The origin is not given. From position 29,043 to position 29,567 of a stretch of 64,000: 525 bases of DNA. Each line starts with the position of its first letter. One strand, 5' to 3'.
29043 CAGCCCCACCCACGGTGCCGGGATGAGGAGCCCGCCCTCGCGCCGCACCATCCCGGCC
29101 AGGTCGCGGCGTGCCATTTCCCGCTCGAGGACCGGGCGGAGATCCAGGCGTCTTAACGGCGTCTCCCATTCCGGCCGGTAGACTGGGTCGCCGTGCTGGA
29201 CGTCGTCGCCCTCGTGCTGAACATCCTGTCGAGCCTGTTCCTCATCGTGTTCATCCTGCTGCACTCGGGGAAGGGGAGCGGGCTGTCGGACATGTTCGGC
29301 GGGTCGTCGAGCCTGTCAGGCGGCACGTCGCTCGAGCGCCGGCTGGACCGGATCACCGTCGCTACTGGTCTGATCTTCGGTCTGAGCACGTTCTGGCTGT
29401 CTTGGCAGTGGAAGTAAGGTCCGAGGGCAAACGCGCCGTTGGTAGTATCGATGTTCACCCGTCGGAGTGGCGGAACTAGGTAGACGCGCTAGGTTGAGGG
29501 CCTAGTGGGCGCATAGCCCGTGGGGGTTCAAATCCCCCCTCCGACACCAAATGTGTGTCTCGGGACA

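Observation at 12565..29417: Reorganised glycolytic operon: gap-pgk-tpi followed by archaeal-type iPGM, with secG displaced 12 kb by two tandem peptide ABC transporter operons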

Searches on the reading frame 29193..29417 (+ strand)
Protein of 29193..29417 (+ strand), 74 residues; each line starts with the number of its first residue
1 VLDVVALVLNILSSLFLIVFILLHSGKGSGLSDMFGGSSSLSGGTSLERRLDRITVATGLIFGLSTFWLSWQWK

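Call 4: search_protein_families(library=pfam, proteins=[window:29193-29417:+])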
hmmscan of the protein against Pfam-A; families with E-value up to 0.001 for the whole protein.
window:29193-29417:+ (74 aa): 1 family
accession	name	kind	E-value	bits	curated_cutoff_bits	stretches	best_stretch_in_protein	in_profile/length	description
PF03840.19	SecG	-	4.3e-15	56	29.2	1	6-70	2-68/70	Preprotein translocase SecG subunit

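Call 5: search_protein_families(library=ncbifam, proteins=[window:29193-29417:+])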
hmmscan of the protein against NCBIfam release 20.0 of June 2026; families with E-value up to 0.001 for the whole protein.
window:29193-29417:+ (74 aa): 1 family
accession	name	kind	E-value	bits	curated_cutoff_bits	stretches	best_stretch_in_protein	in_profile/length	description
TIGR00810.1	secG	equivalog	8.3e-17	61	30.85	1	5-71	3-71/73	preprotein translocase subunit SecG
